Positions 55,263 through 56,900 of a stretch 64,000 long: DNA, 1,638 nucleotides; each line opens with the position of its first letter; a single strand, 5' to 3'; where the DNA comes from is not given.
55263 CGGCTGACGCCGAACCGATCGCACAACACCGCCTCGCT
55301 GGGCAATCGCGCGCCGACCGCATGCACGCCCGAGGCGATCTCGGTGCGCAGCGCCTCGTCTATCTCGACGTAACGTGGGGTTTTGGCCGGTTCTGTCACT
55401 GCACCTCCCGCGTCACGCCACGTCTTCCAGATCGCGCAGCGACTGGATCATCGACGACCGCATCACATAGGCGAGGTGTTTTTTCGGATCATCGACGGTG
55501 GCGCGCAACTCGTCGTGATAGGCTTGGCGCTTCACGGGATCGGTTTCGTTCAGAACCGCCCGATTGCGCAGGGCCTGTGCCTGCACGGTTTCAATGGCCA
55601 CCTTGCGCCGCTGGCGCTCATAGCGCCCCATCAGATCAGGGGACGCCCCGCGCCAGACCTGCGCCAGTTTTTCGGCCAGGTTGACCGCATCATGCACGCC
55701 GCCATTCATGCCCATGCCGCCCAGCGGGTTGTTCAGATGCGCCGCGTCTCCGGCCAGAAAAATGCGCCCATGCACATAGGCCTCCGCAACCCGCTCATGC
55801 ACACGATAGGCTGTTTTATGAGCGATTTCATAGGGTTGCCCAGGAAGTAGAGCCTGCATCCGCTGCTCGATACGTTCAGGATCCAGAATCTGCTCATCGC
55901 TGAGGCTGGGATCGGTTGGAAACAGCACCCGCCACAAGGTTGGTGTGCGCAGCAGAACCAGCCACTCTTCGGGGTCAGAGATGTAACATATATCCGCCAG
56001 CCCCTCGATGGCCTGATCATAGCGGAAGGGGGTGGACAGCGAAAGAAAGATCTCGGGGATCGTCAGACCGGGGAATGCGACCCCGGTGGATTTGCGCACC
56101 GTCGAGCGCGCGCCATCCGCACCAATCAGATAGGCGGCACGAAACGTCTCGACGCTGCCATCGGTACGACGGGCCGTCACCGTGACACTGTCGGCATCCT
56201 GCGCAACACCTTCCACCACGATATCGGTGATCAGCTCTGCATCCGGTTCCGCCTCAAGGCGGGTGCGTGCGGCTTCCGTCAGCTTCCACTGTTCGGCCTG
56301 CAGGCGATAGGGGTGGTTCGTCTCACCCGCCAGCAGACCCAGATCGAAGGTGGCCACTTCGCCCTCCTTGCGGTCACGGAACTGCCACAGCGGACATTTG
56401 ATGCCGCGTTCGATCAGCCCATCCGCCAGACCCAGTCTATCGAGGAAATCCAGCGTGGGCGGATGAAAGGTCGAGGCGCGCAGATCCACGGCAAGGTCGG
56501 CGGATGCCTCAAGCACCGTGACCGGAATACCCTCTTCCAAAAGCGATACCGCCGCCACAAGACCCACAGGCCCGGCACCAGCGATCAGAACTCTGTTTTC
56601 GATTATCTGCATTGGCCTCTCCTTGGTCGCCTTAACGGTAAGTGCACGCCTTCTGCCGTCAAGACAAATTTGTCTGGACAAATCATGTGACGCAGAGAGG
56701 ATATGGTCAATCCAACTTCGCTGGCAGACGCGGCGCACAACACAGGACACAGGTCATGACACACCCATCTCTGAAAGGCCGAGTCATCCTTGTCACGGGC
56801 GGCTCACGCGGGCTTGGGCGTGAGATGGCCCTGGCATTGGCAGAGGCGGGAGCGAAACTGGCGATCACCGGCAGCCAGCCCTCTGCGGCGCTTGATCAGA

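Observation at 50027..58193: Unassigned GntR-controlled catabolic cluster resembling a re-engineered maleamate pathway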

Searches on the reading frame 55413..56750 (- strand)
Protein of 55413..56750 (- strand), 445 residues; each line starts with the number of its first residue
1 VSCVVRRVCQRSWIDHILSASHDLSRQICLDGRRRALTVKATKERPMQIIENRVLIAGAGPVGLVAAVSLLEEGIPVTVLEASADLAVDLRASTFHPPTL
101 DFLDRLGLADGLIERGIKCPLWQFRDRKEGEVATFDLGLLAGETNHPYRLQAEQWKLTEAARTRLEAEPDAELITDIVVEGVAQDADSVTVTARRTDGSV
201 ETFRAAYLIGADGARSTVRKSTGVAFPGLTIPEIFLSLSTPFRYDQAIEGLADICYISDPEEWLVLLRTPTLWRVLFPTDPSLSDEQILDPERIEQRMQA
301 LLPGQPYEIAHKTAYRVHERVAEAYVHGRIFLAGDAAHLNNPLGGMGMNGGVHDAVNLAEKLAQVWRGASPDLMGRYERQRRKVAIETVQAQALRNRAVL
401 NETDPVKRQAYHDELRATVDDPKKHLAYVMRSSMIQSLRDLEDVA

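Call 3: search_protein_families(library=pfam, proteins=[window:55413-56750:-])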
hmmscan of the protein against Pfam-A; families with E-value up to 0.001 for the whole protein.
window:55413-56750:- (445 aa): 3 families
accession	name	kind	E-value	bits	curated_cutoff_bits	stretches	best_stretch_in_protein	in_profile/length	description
PF01494.25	FAD_binding_3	-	7.2e-62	210.1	22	1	53-390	3-347/349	FAD binding domain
PF01946.23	Thi4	-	0.00055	19.7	26.2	0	39-83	5-50/235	Thi4 family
PF13450.12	NAD_binding_8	-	0.00076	20.1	21.9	0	56-89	1-34/68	NAD(P)-binding Rossmann-like domain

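Call 4: search_protein_families(library=ncbifam, proteins=[window:55413-56750:-])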
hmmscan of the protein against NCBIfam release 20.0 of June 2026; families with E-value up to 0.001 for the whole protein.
window:55413-56750:- (445 aa): 70 families (the best 25 are shown)
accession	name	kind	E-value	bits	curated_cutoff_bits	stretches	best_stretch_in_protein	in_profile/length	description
NF006002.0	PRK08132.1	subfamily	8.3e-56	189.5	416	1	46-390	20-364/552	FAD-dependent oxidoreductase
NF004832.0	PRK06184.1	subfamily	3.3e-53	181.2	476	1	53-410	8-364/506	hypothetical protein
NF004780.0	PRK06126.1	subfamily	3.8e-53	180.6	445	1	47-401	4-378/552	hypothetical protein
NF004831.0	PRK06183.1-5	equivalog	1.8e-49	168.6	546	1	52-407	9-360/568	bifunctional 3-(3-hydroxy-phenyl)propionate/3-hydroxycinnamic acid hydroxylase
NF004829.0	PRK06183.1-3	subfamily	4.9e-48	164.1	390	1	51-420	8-380/520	bifunctional 3-(3-hydroxy-phenyl)propionate/3-hydroxycinnamic acid hydroxylase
NF006092.0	PRK08244.1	equivalog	5.4e-43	147.4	644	1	52-391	3-336/494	monooxygenase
NF033145.1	rif_monoox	equivalog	6.9e-42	143.9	800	1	54-406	3-346/472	rifampin monooxygenase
NF005303.0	PRK06834.1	subfamily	7.1e-42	143.6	625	1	51-432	3-369/488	hypothetical protein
NF046068.1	AkvoneHdxseDnrF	equivalog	2.6e-37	128.8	650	1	54-435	1-390/439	aklavinone 12-hydroxylase DnrF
NF046069.1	AkvoneHdxseRdmE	equivalog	5.6e-35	121.1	700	1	54-432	1-388/521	aklavinone 12-hydroxylase RdmE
NF004828.0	PRK06183.1-2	equivalog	9.7e-35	119.9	853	1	50-390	11-345/568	bifunctional 3-(3-hydroxy-phenyl)propionate/3-hydroxycinnamic acid hydroxylase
NF004834.1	PRK06185.1-3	subfamily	2.1e-32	112.5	500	2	48-229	4-183/420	FAD-dependent oxidoreductase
NF004833.1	PRK06185.1-1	subfamily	3.4e-30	105.1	488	1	53-397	4-349/403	FAD-dependent oxidoreductase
NF004827.0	PRK06183.1-1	equivalog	6.8e-30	104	966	1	53-388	17-349/554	bifunctional 3-(3-hydroxy-phenyl)propionate/3-hydroxycinnamic acid hydroxylase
TIGR01988.1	Ubi-OHases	subfamily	4.6e-29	101.4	224.65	2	54-227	2-176/387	ubiquinone biosynthesis hydroxylase, UbiH/UbiF/VisC/COQ6 family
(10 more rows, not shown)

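Call 20: search_solved_structures(query=window:55413-56612:-, max_evalue=1e-10)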
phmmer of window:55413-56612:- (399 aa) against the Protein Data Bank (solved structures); distinct sequences matched with E-value up to 1e-10: 47.
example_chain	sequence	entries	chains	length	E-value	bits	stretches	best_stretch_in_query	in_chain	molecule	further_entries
6ain_A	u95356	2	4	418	5.6e-66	226.3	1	3-363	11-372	PnpA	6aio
7da9_A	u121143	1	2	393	4.8e-51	177.1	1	5-354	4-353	6-hydroxy-3-succinoylpyridine 3-monooxygenase HspB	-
4k2x_A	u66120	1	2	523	4.6e-34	121.2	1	8-359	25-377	Polyketide oxygenase/hydroxylase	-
5kow_A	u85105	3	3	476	2.1e-32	115.8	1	8-362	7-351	Pentachlorophenol 4-monooxygenase | Putative rifampin monooxygenase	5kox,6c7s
7ouj_AAA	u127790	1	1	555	7.6e-31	110.6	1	8-372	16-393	RubL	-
4k5r_A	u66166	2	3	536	9.3e-31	110.4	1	7-343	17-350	Oxygenase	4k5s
7oud_AAA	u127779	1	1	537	1.7e-30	109.5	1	6-377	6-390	FAD-dependent monooxygenase GrhO5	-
7ouc_AAA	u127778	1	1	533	2.7e-30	108.9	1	6-377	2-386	Putative FAD-dependent monooxygenase GrhO5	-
9srp_C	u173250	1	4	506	3.4e-30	108.5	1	6-341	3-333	ChlE3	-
5vqb_A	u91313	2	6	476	1.9e-29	106.1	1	8-358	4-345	Rifampin monooxygenase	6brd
4x4j_A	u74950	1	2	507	3.7e-28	101.8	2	274-381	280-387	Putative oxygenase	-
7yj0_A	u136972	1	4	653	8.3e-28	100.6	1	8-353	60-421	VibO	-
7vwp_D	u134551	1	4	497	1.5e-27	99.8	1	2-339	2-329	FlsO1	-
6j0z_C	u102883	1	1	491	3.6e-27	98.6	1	2-353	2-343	Putative angucycline-like polyketide oxygenase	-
23lo_A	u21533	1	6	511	5.3e-27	98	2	272-343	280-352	flavin dependent Baeyer Villiger monooxygenase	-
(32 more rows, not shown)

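Call 31: find_homologous_proteins(query=window:55413-56612:-, max_evalue=1e-20)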
Query window:55413-56612:- (399 aa): 8000 proteins with E <= 1e-20 among 8000 candidates; the best 120 are listed.
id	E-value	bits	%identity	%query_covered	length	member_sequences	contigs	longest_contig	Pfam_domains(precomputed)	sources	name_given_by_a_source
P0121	7.6e-241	817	91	100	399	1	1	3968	PF01494.26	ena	-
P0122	1.7e-240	816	91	100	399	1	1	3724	PF01494.26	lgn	-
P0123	3.0e-240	815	91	100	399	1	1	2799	PF01494.26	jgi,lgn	-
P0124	5.7e-240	814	91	100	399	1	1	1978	PF01494.26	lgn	-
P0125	5.8e-240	814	91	100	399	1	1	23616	PF01494.26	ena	-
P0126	2.6e-239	812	91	100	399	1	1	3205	PF01494.26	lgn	-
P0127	9.1e-239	810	91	100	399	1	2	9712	PF01494.26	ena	-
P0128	9.1e-239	810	91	99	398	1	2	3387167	PF01494.26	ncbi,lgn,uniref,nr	ncbi:FAD binding domain protein [Sulfitobacter noctilucicola]|uniref:3-(3-hydroxy-phenyl)propionate 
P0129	1.1e-237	806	90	100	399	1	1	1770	PF01494.26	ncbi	-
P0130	2.3e-237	805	90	100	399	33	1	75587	PF01494.26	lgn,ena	-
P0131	2.5e-237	805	90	100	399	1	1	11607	PF01494.26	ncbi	-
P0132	1.5e-236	803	90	100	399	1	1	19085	PF01494.26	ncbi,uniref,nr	ncbi:FAD-dependent oxidoreductase [Aestuariivita boseongensis]|uniref:FAD-dependent oxidoreductase n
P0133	9.0e-236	800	91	99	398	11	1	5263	PF01494.26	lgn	-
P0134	1.7e-235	799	90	100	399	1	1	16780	PF01494.26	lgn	-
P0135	1.9e-235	799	89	100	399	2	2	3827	PF01494.26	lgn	-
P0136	2.6e-235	799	90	100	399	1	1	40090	PF01494.26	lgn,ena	-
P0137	8.3e-235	797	90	99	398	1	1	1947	PF01494.26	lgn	-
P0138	1.9e-234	796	88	100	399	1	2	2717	PF01266.31,PF01494.26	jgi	jgi:3-(3-hydroxy-phenyl)propionate hydroxylase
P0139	2.1e-234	796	89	100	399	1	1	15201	PF01494.26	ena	-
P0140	3.1e-234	795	89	100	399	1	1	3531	PF01266.31,PF01494.26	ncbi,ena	-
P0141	4.9e-234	794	90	99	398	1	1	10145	PF01494.26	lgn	-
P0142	1.7e-233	793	89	100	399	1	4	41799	PF01494.26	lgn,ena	-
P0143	4.4e-233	791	89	99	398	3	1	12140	PF01494.26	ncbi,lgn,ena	-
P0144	5.8e-233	791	89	100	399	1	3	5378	PF01494.26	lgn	-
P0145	2.6e-232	789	90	99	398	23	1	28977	PF01494.26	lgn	-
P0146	3.6e-232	788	89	99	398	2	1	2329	PF01494.26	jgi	jgi:3-(3-hydroxy-phenyl)propionate hydroxylase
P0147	1.0e-231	787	89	99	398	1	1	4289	PF01494.26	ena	-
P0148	2.7e-231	785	89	99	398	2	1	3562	PF01494.26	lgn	-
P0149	4.1e-231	785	88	100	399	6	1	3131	PF07992.21,PF01494.26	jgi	-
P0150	5.8e-231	784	89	99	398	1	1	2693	PF01494.26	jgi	-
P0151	7.8e-230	781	88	100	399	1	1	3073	PF01494.26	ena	-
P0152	9.5e-230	780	88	99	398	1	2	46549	PF01494.26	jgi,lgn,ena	-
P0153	1.2e-229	780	87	100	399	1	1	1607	PF01494.26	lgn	-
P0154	1.3e-229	780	87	100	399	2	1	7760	PF01494.26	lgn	-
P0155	2.0e-229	779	88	99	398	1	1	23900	PF01494.26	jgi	jgi:3-(3-hydroxy-phenyl)propionate hydroxylase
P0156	5.1e-229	778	88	100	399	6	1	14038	PF01494.26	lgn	-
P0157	6.8e-229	777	87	100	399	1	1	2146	PF01494.26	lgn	-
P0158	7.2e-229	777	88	100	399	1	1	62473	PF01494.26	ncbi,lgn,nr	ncbi:MAG: FAD-dependent monooxygenase [Rhodobacteraceae bacterium]|nr:FAD-dependent monooxygenase [P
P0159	6.5e-228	774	87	98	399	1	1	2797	PF01494.26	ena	-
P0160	1.4e-227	773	88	98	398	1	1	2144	PF01494.26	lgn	-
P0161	1.7e-227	773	87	100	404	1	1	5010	PF07992.21,PF01494.26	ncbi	ncbi:MAG: 3-(3-hydroxy-phenyl)propionate hydroxylase, partial [Paracoccaceae bacterium]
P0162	2.3e-227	772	87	100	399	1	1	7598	PF01494.26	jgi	jgi:3-(3-hydroxy-phenyl)propionate hydroxylase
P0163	2.9e-227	772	86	100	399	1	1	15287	PF01494.26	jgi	jgi:3-(3-hydroxy-phenyl)propionate hydroxylase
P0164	3.7e-227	772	86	100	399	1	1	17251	PF01494.26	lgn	-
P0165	9.4e-227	770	87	98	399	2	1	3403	PF01494.26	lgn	-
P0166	1.0e-226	770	87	98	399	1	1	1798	PF01494.26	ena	-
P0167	1.2e-226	770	86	100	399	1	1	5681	PF01494.26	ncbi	-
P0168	8.2e-226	767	85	100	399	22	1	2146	PF01494.26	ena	-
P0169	8.3e-226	767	86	99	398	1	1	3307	PF13450.13,PF01494.26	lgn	-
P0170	1.0e-225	767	85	100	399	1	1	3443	PF01494.26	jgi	jgi:3-(3-hydroxy-phenyl)propionate hydroxylase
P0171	1.7e-225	766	86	98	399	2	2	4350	PF01494.26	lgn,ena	-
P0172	2.3e-225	766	87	99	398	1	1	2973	PF01494.26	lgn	-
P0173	4.8e-225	765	86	99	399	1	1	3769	PF01494.26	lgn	-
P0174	5.5e-225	765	86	100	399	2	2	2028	PF01494.26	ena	-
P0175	8.3e-225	764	87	98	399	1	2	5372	PF01494.26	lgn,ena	-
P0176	1.3e-224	763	87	99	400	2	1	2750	PF01494.26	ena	-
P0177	1.4e-224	763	87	98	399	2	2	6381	PF01494.26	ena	-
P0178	2.3e-224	763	86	100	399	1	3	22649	PF01494.26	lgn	-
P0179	2.7e-224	762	85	100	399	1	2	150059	PF01494.26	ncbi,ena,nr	ncbi:MAG: FAD-dependent monooxygenase [Rhodobacter sp.]|nr:FAD-dependent monooxygenase [Rhodobacter 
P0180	8.8e-224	761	87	99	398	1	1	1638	PF01494.26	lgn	-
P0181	1.6e-223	760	84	100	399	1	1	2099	PF01266.31,PF13450.13,PF01494.26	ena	-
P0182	1.7e-223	760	87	99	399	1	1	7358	PF01494.26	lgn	-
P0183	2.6e-223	759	85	100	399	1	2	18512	PF01494.26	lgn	-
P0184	1.3e-222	757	85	100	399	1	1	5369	PF01494.26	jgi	jgi:3-(3-hydroxy-phenyl)propionate hydroxylase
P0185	1.4e-222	757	86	100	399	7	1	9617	PF01494.26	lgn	-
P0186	5.4e-222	755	86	99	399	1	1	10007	PF01494.26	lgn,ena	-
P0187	5.3e-221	751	84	100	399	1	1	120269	PF01494.26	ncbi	-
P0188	8.6e-221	751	85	99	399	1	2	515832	PF01494.26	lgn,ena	-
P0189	2.3e-220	749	85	98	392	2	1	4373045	PF01494.26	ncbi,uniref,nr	ncbi:FAD-dependent oxidoreductase [Pikeienuella piscinae]|uniref:FAD-dependent oxidoreductase n=1 Ta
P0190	2.9e-219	746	86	98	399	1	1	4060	PF01494.26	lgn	-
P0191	5.7e-219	745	83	98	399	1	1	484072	PF13450.13,PF01494.26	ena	-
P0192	1.5e-218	743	83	99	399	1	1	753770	PF13450.13,PF01494.26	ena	-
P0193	2.9e-218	742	84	99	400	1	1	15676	PF01494.26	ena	-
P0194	7.3e-218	741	83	99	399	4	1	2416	PF01266.31,PF13450.13,PF01494.26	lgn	-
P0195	3.6e-217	739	84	99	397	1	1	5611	PF01494.26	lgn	-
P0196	6.1e-216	735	82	100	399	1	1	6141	PF01494.26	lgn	-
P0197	1.2e-215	734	82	100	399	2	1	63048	PF01494.26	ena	-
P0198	1.3e-215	734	82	100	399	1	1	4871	PF01266.31,PF13450.13,PF07992.21,PF01494.26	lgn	-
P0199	2.1e-214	730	82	100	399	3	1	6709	PF01494.26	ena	-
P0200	4.8e-214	729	83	99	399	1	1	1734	PF01494.26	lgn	-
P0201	8.9e-214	728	81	100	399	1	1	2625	PF01494.26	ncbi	ncbi:MAG: FAD-dependent monooxygenase [Pseudomonadota bacterium]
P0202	2.3e-212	723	81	98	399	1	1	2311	PF13450.13,PF01494.26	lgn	-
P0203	2.1e-209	713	81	100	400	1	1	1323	PF13450.13,PF01494.26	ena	-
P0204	4.9e-209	712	80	100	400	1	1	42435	PF01494.26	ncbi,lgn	-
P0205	1.2e-208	711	81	99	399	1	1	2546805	PF01266.31,PF01494.26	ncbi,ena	-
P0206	5.0e-208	709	80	100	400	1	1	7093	PF01494.26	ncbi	-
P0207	2.2e-207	707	80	100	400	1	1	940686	PF01494.26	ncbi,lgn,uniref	ncbi:MAG: FAD-dependent oxidoreductase [Pikeienuella sp.]|uniref:FAD-dependent oxidoreductase n=1 Ta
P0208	2.2e-202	690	88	86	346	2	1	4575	PF01494.26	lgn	-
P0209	5.2e-199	679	77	98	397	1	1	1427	PF01494.26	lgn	-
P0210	5.3e-199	679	77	98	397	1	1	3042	PF01494.26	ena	-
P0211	6.3e-199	679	77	98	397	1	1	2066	PF01494.26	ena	-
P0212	7.9e-199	678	77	98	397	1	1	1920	PF01494.26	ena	-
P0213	1.1e-198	678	77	98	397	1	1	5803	PF01494.26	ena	-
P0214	1.1e-198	678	77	98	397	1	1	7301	PF01494.26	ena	-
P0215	1.1e-198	678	77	98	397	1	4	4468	PF01494.26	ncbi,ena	-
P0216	1.1e-198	678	77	98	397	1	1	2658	PF01494.26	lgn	-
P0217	1.1e-198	678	77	98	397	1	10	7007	PF01494.26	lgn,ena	-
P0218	1.1e-198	678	77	98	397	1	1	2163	PF01494.26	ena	-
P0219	1.3e-198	678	77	98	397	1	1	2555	PF01494.26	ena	-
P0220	1.4e-198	678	77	98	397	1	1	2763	PF01494.26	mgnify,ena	mgnify:FL=1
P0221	1.4e-198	678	77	98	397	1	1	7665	PF01494.26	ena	-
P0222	1.8e-198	677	77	98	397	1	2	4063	PF01494.26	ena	-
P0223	2.0e-198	677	77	98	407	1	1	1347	PF01494.26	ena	-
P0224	2.2e-198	677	76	98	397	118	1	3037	PF01494.26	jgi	jgi:3-(3-hydroxy-phenyl)propionate hydroxylase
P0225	2.2e-198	677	77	98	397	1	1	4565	PF01494.26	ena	-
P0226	4.6e-198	676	77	98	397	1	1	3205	PF01494.26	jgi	-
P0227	5.1e-198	676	77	98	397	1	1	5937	PF01494.26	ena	-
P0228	5.9e-198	676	77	98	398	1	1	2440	PF01494.26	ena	-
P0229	6.8e-198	675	77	98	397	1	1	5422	PF01494.26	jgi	-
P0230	7.2e-198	675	77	98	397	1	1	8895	PF01494.26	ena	-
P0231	7.3e-198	675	77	98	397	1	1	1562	PF01494.26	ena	-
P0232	7.4e-198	675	77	98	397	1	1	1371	PF01494.26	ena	-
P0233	7.7e-198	675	77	98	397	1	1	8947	PF01494.26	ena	-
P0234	1.2e-197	675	77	98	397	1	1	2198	PF01494.26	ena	-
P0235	1.4e-197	674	77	98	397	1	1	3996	PF01494.26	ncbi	-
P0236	1.9e-197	674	76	98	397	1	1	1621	PF01494.26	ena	-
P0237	3.3e-197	673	77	98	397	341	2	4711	PF01494.26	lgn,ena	-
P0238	6.8e-197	672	77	98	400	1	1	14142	PF01494.26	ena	-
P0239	2.5e-196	670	76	98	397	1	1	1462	PF01494.26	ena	-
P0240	7.3e-196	669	76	98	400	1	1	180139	PF01494.26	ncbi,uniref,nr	ncbi:FAD-dependent oxidoreductase [Oceaniglobus ichthyenteri]|uniref:FAD-dependent oxidoreductase n=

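Call 50: find_encoding_contigs(protein=P0128, flank=10000, max_places=2)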
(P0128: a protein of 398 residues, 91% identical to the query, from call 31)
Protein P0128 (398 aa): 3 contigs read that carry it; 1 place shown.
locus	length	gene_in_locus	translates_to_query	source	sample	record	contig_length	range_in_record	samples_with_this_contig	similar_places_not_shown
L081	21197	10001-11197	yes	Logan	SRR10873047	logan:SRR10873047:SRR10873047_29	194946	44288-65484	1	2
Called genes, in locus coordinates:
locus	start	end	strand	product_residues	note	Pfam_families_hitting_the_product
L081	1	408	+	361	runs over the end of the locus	-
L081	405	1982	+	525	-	PF00005:ABC_tran, PF13304:AAA_21 (faint), PF00005:ABC_tran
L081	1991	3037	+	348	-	PF02653:BPD_transp_2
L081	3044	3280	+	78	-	-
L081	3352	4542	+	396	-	PF02771:Acyl-CoA_dh_N, PF02770:Acyl-CoA_dh_M, PF00441:Acyl-CoA_dh_1, PF08028:Acyl-CoA_dh_2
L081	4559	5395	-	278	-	PF13714:PEP_mutase, PF00463:ICL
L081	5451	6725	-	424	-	PF06808:DctM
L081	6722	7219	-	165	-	PF04290:DctQ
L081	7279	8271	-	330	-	PF03480:DctP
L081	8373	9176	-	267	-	PF00106:adh_short, PF08659:KR, PF13561:adh_short_C2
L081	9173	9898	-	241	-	PF00106:adh_short, PF01370:Epimerase, PF13561:adh_short_C2, PF23441:SDR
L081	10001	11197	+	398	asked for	PF01494:FAD_binding_3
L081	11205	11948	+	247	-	PF00392:GntR, PF07702:UTRA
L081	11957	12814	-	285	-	PF13714:PEP_mutase, PF00463:ICL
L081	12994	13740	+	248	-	PF17645:Amdase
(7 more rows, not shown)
